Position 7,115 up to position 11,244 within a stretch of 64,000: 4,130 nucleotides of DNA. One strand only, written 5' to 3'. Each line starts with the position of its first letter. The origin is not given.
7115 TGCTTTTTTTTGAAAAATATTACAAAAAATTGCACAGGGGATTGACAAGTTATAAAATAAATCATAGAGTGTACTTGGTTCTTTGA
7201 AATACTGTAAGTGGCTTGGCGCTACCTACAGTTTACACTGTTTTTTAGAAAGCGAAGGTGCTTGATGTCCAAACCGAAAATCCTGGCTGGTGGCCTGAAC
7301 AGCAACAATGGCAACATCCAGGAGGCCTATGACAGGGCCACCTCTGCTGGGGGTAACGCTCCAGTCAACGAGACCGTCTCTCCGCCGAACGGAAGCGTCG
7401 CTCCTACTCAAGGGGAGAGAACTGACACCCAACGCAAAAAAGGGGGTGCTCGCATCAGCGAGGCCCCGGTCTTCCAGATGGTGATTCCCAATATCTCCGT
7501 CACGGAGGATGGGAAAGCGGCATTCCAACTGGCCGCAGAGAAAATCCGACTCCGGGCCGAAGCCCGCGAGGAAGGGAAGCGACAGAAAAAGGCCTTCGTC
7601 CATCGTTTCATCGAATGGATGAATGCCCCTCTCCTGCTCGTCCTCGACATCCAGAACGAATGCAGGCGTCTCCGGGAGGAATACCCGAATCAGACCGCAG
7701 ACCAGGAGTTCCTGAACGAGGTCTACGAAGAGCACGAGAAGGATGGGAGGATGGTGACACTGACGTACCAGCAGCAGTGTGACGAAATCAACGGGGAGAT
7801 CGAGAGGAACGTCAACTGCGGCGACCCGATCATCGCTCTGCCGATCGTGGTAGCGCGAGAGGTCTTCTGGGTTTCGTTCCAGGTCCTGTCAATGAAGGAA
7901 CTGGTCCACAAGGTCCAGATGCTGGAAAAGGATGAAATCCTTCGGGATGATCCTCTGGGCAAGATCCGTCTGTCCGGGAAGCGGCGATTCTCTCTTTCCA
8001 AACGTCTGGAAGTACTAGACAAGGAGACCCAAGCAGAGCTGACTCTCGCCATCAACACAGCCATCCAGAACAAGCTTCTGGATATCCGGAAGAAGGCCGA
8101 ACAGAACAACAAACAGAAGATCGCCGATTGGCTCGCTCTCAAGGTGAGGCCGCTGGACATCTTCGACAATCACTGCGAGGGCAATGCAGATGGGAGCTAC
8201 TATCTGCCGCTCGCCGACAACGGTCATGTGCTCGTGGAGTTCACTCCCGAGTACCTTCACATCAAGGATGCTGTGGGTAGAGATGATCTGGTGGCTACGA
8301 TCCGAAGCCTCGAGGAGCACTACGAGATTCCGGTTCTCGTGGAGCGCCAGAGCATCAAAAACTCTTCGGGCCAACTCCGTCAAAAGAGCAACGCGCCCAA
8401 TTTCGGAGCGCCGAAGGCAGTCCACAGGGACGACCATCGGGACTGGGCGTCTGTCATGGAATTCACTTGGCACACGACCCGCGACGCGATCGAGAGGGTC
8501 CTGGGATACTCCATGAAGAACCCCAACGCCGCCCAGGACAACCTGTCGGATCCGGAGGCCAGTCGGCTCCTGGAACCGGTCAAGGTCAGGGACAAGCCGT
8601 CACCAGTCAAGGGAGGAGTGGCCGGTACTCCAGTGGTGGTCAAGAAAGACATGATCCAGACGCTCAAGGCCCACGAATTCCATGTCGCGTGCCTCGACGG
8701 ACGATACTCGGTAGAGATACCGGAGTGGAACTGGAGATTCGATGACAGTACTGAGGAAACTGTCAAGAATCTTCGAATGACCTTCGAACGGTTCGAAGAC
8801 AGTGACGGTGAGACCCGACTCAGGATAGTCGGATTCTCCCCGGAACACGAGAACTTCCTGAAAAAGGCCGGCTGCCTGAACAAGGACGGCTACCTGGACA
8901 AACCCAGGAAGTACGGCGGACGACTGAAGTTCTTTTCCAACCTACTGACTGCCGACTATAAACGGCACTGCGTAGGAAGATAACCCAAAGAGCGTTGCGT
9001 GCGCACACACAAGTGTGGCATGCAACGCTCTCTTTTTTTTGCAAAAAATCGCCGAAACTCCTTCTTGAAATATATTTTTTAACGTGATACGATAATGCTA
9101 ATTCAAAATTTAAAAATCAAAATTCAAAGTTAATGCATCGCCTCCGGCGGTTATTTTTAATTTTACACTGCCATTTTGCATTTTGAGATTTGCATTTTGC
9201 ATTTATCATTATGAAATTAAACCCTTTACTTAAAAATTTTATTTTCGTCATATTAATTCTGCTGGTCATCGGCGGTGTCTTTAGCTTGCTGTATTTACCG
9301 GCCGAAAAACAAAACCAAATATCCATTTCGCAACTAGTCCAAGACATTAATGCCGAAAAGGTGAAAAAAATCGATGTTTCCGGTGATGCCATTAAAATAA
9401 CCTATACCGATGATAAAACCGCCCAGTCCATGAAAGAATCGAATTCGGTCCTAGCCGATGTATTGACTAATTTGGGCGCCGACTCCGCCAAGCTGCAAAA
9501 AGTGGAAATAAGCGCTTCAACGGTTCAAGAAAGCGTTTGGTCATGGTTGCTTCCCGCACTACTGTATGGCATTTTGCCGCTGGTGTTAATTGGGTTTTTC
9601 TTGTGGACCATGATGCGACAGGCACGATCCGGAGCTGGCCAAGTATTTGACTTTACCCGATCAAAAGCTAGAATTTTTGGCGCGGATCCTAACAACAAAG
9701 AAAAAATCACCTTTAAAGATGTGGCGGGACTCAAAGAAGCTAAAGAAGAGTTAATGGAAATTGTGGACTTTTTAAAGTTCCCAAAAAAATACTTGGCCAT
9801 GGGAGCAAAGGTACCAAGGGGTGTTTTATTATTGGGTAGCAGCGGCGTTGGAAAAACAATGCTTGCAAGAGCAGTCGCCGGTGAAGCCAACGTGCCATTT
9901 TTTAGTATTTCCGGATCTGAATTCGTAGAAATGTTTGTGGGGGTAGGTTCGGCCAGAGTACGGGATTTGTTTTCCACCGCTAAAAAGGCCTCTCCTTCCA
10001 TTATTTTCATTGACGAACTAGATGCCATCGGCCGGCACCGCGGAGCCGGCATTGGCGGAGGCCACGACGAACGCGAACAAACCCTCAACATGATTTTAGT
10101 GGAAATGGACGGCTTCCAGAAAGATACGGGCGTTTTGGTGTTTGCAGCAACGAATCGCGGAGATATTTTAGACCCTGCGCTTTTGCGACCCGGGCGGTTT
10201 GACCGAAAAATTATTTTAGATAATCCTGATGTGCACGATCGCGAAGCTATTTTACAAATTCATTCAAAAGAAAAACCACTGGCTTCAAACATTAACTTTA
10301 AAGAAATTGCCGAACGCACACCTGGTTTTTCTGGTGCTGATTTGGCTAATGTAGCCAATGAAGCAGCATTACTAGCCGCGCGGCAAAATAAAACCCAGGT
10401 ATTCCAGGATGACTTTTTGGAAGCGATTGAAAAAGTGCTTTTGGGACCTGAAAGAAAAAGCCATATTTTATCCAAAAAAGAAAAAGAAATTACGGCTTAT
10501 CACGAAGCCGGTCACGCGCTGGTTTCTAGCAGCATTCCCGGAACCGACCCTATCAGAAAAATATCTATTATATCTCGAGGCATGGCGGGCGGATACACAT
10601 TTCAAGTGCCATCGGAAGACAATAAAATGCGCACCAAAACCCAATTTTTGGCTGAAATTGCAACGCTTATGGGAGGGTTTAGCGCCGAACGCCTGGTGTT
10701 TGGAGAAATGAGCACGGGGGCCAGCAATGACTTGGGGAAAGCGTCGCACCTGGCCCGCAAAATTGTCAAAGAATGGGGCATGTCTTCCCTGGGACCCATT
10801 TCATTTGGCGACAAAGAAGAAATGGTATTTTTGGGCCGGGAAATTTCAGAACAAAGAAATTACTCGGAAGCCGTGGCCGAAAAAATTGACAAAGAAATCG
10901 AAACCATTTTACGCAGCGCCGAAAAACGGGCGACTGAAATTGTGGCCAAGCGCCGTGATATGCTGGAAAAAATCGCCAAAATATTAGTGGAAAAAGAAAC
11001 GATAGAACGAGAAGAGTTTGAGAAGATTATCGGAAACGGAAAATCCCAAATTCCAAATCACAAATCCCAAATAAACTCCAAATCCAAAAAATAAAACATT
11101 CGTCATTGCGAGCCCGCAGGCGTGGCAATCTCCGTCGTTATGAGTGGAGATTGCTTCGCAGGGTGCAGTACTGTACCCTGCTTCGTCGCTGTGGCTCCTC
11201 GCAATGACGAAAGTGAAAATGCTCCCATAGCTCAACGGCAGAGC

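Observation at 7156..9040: Scattered GC-rich orphan genes, each with its own promoter and terminator, in a lower-GC backbone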

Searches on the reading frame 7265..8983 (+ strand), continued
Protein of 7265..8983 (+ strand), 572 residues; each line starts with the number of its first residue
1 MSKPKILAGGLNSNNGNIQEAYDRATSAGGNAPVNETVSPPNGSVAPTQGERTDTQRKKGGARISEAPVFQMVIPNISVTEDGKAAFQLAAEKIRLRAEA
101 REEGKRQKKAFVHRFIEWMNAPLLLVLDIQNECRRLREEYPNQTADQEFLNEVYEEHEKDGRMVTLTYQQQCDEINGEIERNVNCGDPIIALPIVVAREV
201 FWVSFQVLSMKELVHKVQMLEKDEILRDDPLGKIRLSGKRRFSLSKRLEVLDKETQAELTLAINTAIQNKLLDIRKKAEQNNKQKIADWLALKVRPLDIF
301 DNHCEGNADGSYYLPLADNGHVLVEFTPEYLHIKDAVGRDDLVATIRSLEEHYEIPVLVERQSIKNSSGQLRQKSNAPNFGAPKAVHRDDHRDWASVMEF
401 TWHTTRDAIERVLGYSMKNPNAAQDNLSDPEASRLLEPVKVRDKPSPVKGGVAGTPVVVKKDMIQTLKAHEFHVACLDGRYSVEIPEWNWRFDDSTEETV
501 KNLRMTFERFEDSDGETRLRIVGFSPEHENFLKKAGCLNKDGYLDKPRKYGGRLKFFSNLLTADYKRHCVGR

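Call 54: fold_search(model_id=the predicted structure, library=viral)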
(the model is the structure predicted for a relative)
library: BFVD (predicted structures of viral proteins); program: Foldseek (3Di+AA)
matches with E <= 10: 458; with E <= 0.001: 0
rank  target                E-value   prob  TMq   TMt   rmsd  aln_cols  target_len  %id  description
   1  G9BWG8                3.3e-02  0.07  0.08  0.06  30.8       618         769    9  (no name in the UniProt tables at hand)
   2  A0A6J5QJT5            3.7e-02  0.13  0.09  0.11  26.2       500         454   12  Uncharacterized protein [uncultured Caudovirales phage]
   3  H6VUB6                6.9e-02  0.10  0.09  0.07  33.3       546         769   11  Internal virion protein [Escherichia phage phiKT]
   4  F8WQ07                7.6e-02  0.15  0.12  0.06  32.4       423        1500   14  (no name in the UniProt tables at hand)
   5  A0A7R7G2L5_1          7.6e-02  0.08  0.08  0.05  24.6       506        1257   12  (no name in the UniProt tables at hand)
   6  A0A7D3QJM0            8.5e-02  0.10  0.07  0.13  31.2       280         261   13  (no name in the UniProt tables at hand)
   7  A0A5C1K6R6            8.5e-02  0.08  0.08  0.06  36.7       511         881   12  Uncharacterized protein [Pseudomonas phage vB_PaeM_PS119XW]
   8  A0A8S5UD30            1.0e-01  0.12  0.08  0.11  53.4       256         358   12  Uncharacterized protein [Siphoviridae sp. ctgN495]
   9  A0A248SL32            1.2e-01  0.08  0.08  0.11  59.8       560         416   11  Peptidase S74 domain-containing protein [Klebsiella phage SopranoGao]
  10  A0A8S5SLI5            1.4e-01  0.33  0.10  0.06  24.6       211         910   12  Tail tape measure protein [Siphoviridae sp. ctrCN24]
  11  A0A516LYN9            1.4e-01  0.05  0.08  0.05  33.4       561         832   10  (no name in the UniProt tables at hand)
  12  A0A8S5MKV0            1.5e-01  0.84  0.07  0.47   8.3        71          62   11  Uncharacterized protein [Siphoviridae sp. ctXZx16]
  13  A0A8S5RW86            1.5e-01  0.11  0.10  0.12  18.6       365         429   10  Uncharacterized protein [Siphoviridae sp. ctHip2]
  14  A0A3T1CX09            1.6e-01  0.06  0.08  0.11  25.9       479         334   10  Uncharacterized protein [Acanthamoeba castellanii medusavirus J1]
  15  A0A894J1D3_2          1.6e-01  0.06  0.05  0.03  27.9       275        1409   12  Polyprotein [Acheta domesticus iflavirus]
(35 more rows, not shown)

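Call 56: search_protein_families(library=padloc, proteins=[window:7265-8983:+], max_evalue=0.01)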
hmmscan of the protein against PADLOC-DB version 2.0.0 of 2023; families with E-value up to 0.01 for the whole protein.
window:7265-8983:+ (572 aa): 0 families

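Call 57: search_protein_families(library=ncbifam, proteins=[window:7265-8983:+], max_evalue=0.01)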
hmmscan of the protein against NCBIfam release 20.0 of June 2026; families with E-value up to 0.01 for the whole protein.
window:7265-8983:+ (572 aa): 0 families

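Call 66: list_cluster_members(proteins=[P0001, P0002, P0037])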
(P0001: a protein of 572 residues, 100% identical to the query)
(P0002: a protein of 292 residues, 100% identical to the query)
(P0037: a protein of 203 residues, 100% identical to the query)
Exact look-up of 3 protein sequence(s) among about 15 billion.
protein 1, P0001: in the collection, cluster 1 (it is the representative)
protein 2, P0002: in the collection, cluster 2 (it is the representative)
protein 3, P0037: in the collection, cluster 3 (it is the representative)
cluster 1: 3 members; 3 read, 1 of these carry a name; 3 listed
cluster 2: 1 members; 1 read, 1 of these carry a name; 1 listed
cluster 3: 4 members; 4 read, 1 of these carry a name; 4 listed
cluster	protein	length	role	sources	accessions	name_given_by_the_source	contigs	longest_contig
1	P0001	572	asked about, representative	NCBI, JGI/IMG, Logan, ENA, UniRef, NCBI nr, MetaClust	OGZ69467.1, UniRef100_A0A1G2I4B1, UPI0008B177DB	MAG: hypothetical protein A3D44_03525 [Candidatus Staskawiczbacteria bacterium ... | Uncharacterized protein n=1 Tax=Candidatus Staskawiczbacteria bacterium ... | status=active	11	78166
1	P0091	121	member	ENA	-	-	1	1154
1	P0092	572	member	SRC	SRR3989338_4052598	-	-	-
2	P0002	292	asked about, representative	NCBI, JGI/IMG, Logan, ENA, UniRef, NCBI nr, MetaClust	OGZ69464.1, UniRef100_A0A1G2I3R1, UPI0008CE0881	MAG: hypothetical protein A3D44_03510 [Candidatus Staskawiczbacteria bacterium ... | Uncharacterized protein n=1 Tax=Candidatus Staskawiczbacteria bacterium ... | status=active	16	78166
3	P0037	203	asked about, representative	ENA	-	-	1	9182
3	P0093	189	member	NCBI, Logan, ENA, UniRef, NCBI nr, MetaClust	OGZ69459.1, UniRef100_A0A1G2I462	MAG: hypothetical protein A3D44_03485 [Candidatus Staskawiczbacteria bacterium ... | Uncharacterized protein n=1 Tax=Candidatus Staskawiczbacteria bacterium ... | \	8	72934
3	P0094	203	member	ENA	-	-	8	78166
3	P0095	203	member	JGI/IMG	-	-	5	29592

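Call 69: find_encoding_contigs(protein=P0078, flank=8000, max_places=1)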
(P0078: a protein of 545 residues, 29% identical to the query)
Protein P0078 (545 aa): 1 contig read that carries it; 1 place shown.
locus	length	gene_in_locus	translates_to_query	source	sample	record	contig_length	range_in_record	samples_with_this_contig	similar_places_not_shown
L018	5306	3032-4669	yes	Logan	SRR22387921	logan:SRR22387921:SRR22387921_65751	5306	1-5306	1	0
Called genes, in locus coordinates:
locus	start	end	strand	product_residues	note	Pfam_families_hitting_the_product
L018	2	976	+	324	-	?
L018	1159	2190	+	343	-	-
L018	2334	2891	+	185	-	-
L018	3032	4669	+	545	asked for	-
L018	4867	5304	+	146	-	?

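Call 70: find_encoding_contigs(protein=P0089, flank=8000, max_places=1)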
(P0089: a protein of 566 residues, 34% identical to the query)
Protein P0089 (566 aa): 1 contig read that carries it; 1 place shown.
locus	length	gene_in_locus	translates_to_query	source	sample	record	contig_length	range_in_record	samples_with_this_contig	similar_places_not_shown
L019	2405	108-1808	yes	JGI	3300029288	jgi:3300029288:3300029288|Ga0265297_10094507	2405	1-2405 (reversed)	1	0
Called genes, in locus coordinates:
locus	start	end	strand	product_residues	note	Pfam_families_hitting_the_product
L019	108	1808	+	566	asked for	-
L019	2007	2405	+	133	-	?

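Call 76: find_related_loci(query=A2, collection=viral_contigs, flank=8000)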
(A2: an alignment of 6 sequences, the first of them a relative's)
Query A2 (572 aa) in viral_contigs; peptide patterns used: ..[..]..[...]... (x = any residue, [..] = any of these).
13 stretches matched a pattern, but none encodes a relative of the query by tblastn (E <= 1e-3).

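Call 78: search_dna_similar(query=window:7265-8983:+, collection=phages, mode=protein, max_evalue=0.001, max_rows=5)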
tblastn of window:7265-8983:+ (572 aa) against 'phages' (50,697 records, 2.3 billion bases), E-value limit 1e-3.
No match.

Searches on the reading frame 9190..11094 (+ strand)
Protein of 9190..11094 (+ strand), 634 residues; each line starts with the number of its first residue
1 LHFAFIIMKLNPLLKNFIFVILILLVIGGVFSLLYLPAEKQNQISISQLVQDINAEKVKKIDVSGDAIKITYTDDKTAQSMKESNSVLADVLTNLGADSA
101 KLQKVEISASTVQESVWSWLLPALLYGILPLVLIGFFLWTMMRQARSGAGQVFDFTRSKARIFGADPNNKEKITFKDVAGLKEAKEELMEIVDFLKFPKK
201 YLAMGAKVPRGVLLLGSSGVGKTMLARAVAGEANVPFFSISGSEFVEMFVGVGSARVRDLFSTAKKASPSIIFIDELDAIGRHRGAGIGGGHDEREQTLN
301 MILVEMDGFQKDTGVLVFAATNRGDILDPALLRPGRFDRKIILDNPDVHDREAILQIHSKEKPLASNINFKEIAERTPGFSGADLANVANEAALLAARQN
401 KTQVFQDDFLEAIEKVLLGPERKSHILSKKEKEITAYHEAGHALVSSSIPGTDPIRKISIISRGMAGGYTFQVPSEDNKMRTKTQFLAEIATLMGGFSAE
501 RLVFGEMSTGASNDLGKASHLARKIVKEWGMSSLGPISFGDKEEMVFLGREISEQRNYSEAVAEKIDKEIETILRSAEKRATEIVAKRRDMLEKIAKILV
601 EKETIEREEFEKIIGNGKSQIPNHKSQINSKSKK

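Call 7: search_protein_families(library=pfam, proteins=[window:9190-11094:+], max_evalue=0.01)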
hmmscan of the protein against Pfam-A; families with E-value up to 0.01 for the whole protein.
window:9190-11094:+ (634 aa): 10 families
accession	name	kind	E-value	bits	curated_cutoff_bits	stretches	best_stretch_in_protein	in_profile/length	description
PF01434.24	Peptidase_M41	-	1.8e-65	220.8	29.9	1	426-613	2-191/191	Peptidase family M41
PF00004.35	AAA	-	9.9e-42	142.9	21.2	1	212-343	1-129/131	ATPase family associated with various cellular activities (AAA)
PF17862.7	AAA_lid_3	-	3.8e-15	55.6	27.2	1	367-410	1-44/45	AAA+ lid domain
PF06480.20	FtsH_ext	-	6e-08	33.3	25.5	1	18-109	2-100/103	FtsH Extracellular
PF23902.1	AAA_lid_PRS2_C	-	5.4e-05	23.7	34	1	350-417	3-71/73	PRS2 AAA+ lid C-terminal domain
PF13191.12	AAA_16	-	0.00033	21.6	32.6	0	208-234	23-49/167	AAA ATPase domain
PF06068.19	TIP49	-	0.00039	20.1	23.8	1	163-246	11-89/347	TIP49 P-loop domain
PF07728.20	AAA_5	-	0.00048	20.6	22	1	211-281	1-79/139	AAA domain (dynein-related subfamily)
PF20720.3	nSTAND3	-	0.0012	19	27.2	0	212-285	20-80/155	Novel STAND NTPase 3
PF13401.12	AAA_22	-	0.0048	17.6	27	0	212-238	8-37/130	AAA domain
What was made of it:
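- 9211..11094 (+): ftsH, the conserved right-hand anchor of the slot. Pfam FtsH_ext, AAA and Peptidase_M41 hits (call 7).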
